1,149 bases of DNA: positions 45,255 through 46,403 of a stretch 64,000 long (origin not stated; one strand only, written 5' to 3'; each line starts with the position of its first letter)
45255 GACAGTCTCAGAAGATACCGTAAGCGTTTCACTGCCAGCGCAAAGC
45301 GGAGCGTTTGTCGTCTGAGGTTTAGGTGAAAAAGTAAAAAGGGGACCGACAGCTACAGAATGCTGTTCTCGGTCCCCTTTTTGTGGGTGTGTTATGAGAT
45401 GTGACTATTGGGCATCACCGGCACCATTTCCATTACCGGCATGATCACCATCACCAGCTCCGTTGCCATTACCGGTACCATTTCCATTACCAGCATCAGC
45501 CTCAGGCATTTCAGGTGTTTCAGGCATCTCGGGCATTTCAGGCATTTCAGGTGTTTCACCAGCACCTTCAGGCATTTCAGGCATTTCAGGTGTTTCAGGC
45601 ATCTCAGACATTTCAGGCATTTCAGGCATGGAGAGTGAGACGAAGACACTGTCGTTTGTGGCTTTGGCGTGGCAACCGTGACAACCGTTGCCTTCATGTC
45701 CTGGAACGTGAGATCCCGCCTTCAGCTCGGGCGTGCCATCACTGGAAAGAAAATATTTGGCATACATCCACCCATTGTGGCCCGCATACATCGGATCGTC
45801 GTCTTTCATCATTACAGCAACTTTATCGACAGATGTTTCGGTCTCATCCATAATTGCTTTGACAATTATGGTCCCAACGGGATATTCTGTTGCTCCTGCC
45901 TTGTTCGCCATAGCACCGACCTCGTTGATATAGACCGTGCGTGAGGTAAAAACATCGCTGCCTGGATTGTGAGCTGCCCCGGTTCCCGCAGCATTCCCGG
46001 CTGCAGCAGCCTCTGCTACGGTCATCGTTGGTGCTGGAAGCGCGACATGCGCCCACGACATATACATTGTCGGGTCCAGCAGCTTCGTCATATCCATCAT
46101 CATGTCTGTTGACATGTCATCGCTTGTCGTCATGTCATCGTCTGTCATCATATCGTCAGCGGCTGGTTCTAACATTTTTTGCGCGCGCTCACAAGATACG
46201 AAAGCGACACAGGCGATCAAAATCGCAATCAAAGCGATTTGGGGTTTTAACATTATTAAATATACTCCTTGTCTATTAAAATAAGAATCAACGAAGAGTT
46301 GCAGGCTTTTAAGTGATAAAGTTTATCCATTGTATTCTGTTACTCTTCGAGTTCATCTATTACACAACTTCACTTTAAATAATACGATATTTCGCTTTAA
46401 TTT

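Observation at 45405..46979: Paralogous lipoprotein pair with extreme Met/Asp tandem repeats, one fused to a cytochrome P460-like heme domain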

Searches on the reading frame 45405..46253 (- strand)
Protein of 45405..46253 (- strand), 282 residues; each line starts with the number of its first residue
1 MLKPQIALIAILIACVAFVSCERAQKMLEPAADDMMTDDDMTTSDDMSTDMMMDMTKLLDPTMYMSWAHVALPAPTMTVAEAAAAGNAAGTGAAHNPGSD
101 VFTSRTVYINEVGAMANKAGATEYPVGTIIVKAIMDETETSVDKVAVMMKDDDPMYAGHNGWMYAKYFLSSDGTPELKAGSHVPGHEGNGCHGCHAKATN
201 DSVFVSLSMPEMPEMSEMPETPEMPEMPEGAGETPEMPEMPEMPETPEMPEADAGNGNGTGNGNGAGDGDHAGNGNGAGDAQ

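Call 3: search_protein_families(library=pfam, proteins=[window:45405-46253:-], max_evalue=1)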
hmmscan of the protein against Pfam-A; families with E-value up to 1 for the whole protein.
window:45405-46253:- (282 aa): 3 families
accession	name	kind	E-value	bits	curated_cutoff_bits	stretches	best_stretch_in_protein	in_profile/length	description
PF16694.10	Cytochrome_P460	-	1e-10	42.5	27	1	102-204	20-124/125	Cytochrome P460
PF15706.10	TMEM132_C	-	0.21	11.8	27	1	6-31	44-69/87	TMEM132 C-terminal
PF22807.2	TrAA12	-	0.33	9.6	30.9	1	252-280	382-410/463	TrAA12-like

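Call 4: search_protein_families(library=ncbifam, proteins=[window:45405-46253:-], max_evalue=1)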
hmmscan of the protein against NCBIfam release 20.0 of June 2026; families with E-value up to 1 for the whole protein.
window:45405-46253:- (282 aa): 3 families
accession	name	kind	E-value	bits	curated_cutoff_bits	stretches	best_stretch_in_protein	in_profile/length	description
NF038253.1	GBS_IgA_bnd_BAC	equivalog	9.7e-06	23.7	1700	1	208-251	858-903/1127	IgA Fc-binding protein BAC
NF050142.1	PG1828_fam_lipo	equivalog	0.03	15.1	50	1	8-43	6-40/59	PG1828 family lipoprotein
NF041895.1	choice_anch_V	domain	0.047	13.7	42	1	181-212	17-48/150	choice-of-anchor V domain-containing protein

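Call 8: search_solved_structures(query=window:45405-46253:-, max_evalue=10, show_alignments=4)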
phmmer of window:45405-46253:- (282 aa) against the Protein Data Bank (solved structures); distinct sequences matched with E-value up to 10: 12.
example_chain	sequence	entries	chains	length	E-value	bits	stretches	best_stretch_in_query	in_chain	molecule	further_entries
7f1r_R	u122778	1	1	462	0.051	16.2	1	235-278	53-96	C-C motif chemokine 5,C-C chemokine receptor type 5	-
7zqz_A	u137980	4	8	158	0.079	15.6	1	107-204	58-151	Cytochrome c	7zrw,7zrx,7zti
9htv_A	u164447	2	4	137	0.084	15.5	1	107-204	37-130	Cytochrome c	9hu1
7zs4_A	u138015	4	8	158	0.095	15.3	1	107-204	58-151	Cytochrome c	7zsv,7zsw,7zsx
6hih_A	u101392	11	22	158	0.11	15.2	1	107-204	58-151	Cytochrome c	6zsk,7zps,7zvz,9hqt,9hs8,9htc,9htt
3jqh_A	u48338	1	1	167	0.19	14.3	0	208-245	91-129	C-type lectin domain family 4 member M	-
6trp_A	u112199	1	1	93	1.2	11.8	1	254-279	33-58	Peptide synthetase XpsB,Peptide synthetase XpsB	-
7f1q_R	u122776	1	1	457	1.9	11.1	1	251-278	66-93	C-C motif chemokine 3,C-C chemokine receptor type 5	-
7f1t_A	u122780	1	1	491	2.4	10.8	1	251-278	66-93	C-C motif chemokine 3,C-C chemokine receptor type 5,Rubredoxin,C-C chemokine receptor type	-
6nif_A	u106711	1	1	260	2.4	10.7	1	254-277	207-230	hREV7, GTP-binding nuclear protein Ran, hREV3 fusion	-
11cu_A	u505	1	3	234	3.2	10.4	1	251-280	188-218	ZnO48_baseKO_ES_Complex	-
6zeh_A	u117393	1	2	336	4.8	9.8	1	251-278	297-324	Serine/threonine-protein phosphatase PP1-alpha catalytic subunit,Spectrin alpha chain, non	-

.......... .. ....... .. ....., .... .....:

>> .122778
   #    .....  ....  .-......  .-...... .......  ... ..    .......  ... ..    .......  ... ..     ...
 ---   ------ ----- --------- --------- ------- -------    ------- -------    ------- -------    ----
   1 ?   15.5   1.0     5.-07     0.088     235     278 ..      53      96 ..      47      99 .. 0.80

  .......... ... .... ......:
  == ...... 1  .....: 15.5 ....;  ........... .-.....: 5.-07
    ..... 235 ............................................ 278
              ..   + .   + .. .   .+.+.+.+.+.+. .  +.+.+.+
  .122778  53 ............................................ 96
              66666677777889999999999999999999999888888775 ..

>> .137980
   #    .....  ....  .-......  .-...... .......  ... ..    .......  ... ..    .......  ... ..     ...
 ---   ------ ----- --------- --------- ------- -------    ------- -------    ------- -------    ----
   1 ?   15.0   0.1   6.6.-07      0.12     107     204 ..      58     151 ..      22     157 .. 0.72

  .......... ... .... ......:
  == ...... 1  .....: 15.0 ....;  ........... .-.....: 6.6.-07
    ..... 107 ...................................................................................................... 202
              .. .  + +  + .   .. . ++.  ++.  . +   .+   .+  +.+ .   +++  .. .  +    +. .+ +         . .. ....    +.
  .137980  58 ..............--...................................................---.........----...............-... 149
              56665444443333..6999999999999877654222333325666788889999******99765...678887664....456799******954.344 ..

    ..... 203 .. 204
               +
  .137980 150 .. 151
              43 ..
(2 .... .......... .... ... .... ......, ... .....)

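Call 11: find_homologous_proteins(query=window:45405-46253:-, max_evalue=0.001)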
Query window:45405-46253:- (282 aa): 384 proteins with E <= 0.001 among 5655 candidates; the best 120 are listed.
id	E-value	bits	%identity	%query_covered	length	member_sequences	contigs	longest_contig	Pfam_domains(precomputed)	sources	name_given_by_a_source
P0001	1.7e-184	630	100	100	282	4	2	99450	PF16694.11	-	-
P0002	8.2e-130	450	84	81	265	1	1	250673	PF16694.11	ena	-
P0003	4.1e-129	448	76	93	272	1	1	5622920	PF16694.11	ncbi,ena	-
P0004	2.8e-128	445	96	74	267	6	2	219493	PF16694.11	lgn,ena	-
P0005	3.1e-128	445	93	77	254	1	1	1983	PF16694.11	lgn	-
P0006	1.0e-127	443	64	73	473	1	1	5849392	PF00404.25,PF16694.11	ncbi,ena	-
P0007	1.0e-126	440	94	75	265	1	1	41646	PF16694.11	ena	-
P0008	1.2e-125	437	76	93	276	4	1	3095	PF16694.11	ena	-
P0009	4.6e-125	435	64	73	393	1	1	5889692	PF16694.11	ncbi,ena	-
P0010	6.3e-124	431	60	73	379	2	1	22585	PF16694.11,PF27875.1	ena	-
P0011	2.2e-123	429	76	94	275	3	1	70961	PF16694.11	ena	-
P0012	5.7e-123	428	65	73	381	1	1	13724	PF16694.11,PF10367.16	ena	-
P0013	1.9e-122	426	63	74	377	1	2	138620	PF16694.11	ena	-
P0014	1.5e-121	423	63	74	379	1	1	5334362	PF16694.11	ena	-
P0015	2.0e-118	413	60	74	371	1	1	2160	PF16694.11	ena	-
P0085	1.6e-75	272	64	74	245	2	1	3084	PF16694.11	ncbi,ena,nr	ncbi:MAG: cytochrome P460 family protein [Candidatus Poribacteria bacterium]|nr:cytochrome P460 fami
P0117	2.0e-67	246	61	74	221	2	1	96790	PF16694.11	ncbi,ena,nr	ncbi:cytochrome P460 family protein [Candidatus Poribacteria bacterium]|nr:cytochrome P460 family pr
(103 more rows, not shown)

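Call 17: find_encoding_contigs(protein=P0001, flank=10000, max_places=4)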
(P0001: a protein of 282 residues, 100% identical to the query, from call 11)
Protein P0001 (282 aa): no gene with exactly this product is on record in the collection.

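Call 23: search_solved_structures(query=A2, max_evalue=1, show_alignments=5)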
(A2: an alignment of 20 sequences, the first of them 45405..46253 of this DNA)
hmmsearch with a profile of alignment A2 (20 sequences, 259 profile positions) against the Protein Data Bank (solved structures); distinct sequences matched with E-value up to 1: 7.
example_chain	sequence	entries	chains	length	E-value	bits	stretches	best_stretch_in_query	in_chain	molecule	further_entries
9htv_A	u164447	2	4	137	0.001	21.8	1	108-200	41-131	Cytochrome c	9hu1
7zqz_A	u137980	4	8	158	0.0011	21.8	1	108-199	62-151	Cytochrome c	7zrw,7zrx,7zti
7zs4_A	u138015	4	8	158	0.0013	21.5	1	104-199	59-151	Cytochrome c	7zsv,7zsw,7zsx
6hih_A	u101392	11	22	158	0.0015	21.3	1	108-199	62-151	Cytochrome c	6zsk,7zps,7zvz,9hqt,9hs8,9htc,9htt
6hiu_B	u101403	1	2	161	0.006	19.3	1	100-199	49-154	Cytochrome P460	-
9hrk_A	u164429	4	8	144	0.0064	19.2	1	101-199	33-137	Cytochrome P460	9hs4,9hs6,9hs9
7ead_A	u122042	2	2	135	0.011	18.4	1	103-201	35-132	Cytochrome_P460 domain-containing protein | Probable cytochrome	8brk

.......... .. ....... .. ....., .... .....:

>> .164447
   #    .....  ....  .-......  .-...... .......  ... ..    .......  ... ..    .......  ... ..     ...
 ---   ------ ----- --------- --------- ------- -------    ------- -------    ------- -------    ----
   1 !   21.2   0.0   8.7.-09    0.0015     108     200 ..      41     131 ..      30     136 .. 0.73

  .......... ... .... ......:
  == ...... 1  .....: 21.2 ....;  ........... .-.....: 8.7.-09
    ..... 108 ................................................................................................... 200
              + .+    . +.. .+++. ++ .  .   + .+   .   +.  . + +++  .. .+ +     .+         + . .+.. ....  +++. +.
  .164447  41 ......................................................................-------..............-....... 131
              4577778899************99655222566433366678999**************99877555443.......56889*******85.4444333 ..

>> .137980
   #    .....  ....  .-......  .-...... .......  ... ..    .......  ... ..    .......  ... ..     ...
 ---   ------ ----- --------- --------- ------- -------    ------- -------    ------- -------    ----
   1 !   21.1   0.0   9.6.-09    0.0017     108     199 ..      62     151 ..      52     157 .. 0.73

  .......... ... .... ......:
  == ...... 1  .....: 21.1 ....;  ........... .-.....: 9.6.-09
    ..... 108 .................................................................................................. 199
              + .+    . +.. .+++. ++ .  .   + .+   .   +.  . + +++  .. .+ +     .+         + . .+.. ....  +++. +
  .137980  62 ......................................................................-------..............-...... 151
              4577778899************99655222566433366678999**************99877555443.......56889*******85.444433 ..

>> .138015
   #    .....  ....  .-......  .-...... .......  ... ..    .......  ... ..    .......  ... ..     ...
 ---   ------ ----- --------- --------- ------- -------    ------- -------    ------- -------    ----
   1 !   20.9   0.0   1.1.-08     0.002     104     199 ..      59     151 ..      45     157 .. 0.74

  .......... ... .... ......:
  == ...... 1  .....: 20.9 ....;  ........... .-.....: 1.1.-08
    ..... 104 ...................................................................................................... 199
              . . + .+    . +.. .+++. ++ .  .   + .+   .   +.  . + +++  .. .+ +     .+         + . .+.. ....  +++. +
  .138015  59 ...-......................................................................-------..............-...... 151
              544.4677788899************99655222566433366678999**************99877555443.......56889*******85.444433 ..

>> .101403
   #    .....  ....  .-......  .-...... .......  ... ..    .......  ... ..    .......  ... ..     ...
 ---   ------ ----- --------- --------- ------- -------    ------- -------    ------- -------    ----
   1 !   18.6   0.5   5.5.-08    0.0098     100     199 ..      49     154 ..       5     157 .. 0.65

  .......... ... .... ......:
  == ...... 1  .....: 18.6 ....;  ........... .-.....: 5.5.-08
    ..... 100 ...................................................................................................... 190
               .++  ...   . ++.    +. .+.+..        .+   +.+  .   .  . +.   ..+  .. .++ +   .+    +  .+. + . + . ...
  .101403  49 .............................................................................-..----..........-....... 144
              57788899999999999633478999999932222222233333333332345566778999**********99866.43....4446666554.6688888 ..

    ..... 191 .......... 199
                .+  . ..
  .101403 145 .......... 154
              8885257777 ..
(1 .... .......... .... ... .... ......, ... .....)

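Call 25: find_related_loci(query=A2, collection=genome_contigs, flank=6000)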
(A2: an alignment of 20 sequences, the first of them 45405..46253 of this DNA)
Query A2 (282 aa) in genome_contigs; peptide patterns used: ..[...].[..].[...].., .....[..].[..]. (x = any residue, [..] = any of these).
80 stretches matched a pattern; 57 encode a relative of the query (tblastn E <= 1e-3); 57 distinct loci.
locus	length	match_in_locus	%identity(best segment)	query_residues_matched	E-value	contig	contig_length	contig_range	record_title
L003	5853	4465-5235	72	1-281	3e-105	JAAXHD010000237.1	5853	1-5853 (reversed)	MAG: Candidatus Poribacteria bacterium isolate Plut_88880 unfiltered_Plut_88880_genomic_contig_526930, whole genome shot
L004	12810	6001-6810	76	1-262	5e-101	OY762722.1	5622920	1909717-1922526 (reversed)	MAG: Candidatus Poribacteria bacterium isolate ed6806d3-dd7a-4409-98ee-5b7e1ebe3502 genome assembly, chromosome: 1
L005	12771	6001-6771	65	1-281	3e-89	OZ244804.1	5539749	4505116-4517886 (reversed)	MAG: Candidatus Poribacteria bacterium isolate 01d6ffbc-f1d2-4681-b35a-d9b575322fea genome assembly, chromosome: 1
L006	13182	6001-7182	68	1-215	5e-83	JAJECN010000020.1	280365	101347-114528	MAG: Candidatus Poribacteria bacterium isolate jk18xAbins.24 k141_1346308, whole genome shotgun sequence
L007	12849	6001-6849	62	1-282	1e-79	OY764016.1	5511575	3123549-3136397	MAG: Candidatus Poribacteria bacterium isolate 9fae2ea3-c9b7-404b-9456-b4c0b6541956 genome assembly, chromosome: 1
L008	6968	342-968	72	1-214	6e-79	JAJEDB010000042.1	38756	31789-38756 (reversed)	MAG: Candidatus Poribacteria bacterium isolate jk18xAbins.50 k141_1598690, whole genome shotgun sequence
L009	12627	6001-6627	66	1-208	6e-71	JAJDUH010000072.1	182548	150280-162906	MAG: Candidatus Poribacteria bacterium isolate jk18x1bzbins.72 k141_1067245, whole genome shotgun sequence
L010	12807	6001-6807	52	2-282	2e-68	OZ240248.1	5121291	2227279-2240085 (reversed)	MAG: Candidatus Poribacteria bacterium isolate b8ffb888-6308-4f48-b550-e0c295cc777e genome assembly, chromosome: 1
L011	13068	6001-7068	64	1-208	1e-66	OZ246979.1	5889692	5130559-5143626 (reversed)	MAG: Candidatus Poribacteria bacterium isolate b1f05427-043e-45ba-8b49-4d0e3d1ba290 genome assembly, chromosome: 1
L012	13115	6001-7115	59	1-214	1e-66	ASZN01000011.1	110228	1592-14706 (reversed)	Candidatus Poribacteria bacterium WGA-3G POR3G_contig_10.11_C, whole genome shotgun sequence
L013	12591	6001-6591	60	1-209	4e-66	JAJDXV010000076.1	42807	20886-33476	MAG: Candidatus Poribacteria bacterium isolate jk18x27bins.53 k141_1341652, whole genome shotgun sequence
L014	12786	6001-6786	53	1-282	3e-64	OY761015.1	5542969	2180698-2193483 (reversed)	MAG: Candidatus Poribacteria bacterium isolate b26c8cc1-2726-459c-8d02-9adedbaa8fd6 genome assembly, chromosome: 2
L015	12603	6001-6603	64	1-207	6e-64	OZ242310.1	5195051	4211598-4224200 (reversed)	MAG: Candidatus Poribacteria bacterium isolate 20da2b61-0884-4a9e-940d-2acfcc06f24a genome assembly, chromosome: 1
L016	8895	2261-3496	56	1-209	3e-61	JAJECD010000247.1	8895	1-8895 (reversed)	MAG: Candidatus Poribacteria bacterium isolate jk18x9bins.85 k141_503034, whole genome shotgun sequence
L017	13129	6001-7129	60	1-208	7e-61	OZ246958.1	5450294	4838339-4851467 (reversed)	MAG: Candidatus Poribacteria bacterium isolate eb1091dc-daf2-4aeb-812c-2eaa76c9e045 genome assembly, chromosome: 1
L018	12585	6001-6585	54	1-208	6e-59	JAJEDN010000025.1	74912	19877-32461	MAG: Candidatus Poribacteria bacterium isolate p16x33bins.23 k141_1132881, whole genome shotgun sequence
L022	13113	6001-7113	64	1-220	8e-57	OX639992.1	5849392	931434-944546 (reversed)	MAG: uncultured Poribacteria bacterium isolate 2342930e-25dc-453b-b24c-d77caf5257d8 genome assembly, chromosome: 1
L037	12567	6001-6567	47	1-221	3e-47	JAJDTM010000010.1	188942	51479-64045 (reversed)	MAG: Candidatus Poribacteria bacterium isolate jk18x1bzbins.25 k141_1057199, whole genome shotgun sequence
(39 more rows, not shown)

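Call 31: predict_structure(alignment_id=A2)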
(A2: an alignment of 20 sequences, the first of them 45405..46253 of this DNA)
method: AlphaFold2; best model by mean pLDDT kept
length: 282 residues; sequences in the alignment: 20
mean_pLDDT: 53.0   pTM: 0.44
mean pLDDT of the five models: 53.0, 45.8, 44.7, 44.7, 44.4
residues with pLDDT >= 90: 0; 70-90: 50; 50-70: 92; < 50: 140
segments of 3 or more residues with pLDDT < 50: 20-53, 55-65, 96-98, 170-198, 205-221, 248-282
pLDDT, mean of each block of 10 residues (from residue 1): 60 57 40 39 36 43 56 66 59 49 72 74 76 72 72 70 64 46 40 47 49 41 52 56 48 37 36 31 29
secondary structure, 60 per line:
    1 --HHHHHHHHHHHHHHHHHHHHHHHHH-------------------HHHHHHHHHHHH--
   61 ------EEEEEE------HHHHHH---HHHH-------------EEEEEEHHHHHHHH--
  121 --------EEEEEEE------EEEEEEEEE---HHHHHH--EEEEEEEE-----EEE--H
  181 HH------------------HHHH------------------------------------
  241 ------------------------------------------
elements in order: H3-27 H47-58 E67-72 H79-84 H88-91 E105-110 H111-118 E129-135 E142-150 H154-159 E162-169 E175-177 H201-204

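Call 70: search_protein_families(library=pfam, proteins=[L037:7650-8549:+, L037:6001-7272:+, L022:6001-7422:+, L018:6001-6876:+], max_evalue=0.01)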
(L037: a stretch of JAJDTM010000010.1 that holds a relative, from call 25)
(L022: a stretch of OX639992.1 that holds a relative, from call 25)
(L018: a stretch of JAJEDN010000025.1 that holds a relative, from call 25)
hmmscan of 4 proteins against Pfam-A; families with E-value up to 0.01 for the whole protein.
L037:7650-8549:+ (299 aa): 1 family
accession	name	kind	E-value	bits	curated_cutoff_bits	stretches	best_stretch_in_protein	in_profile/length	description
PF06468.19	Spond_N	-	4.4e-11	43.7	24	1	76-202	27-154/194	Spondin_N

L037:6001-7272:+ (423 aa): 2 families
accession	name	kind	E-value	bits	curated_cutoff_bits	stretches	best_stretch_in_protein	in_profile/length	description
PF16694.10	Cytochrome_P460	-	8.3e-12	46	27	1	49-170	3-124/125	Cytochrome P460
PF06468.19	Spond_N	-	2e-08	35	24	1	211-335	27-153/194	Spondin_N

L022:6001-7422:+ (473 aa): 5 families
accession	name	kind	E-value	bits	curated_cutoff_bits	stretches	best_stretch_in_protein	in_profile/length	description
PF16694.10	Cytochrome_P460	-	4.2e-18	66.4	27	2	92-192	20-124/125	Cytochrome P460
PF00404.24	Dockerin_1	-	8.4e-12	45.6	22.9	2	388-435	2-52/57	Dockerin type I domain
PF10367.15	zf-Vps39_C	-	0.0016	18.4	24.7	0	336-356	6-25/41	Vacuolar sorting protein 39 C-terminal zinc finger domain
PF13202.12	EF-hand_5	-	0.0059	16.5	25.9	0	419-435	8-24/25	EF hand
PF05368.20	NmrA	-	0.0077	16.3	27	0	26-82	175-231/298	NmrA-like family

L018:6001-6876:+ (291 aa): 2 families
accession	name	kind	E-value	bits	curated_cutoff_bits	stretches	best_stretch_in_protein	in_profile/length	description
PF16694.10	Cytochrome_P460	-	2.1e-11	44.7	27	1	85-191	15-124/125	Cytochrome P460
PF00404.24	Dockerin_1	-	0.00038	21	22.9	1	197-241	3-50/57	Dockerin type I domain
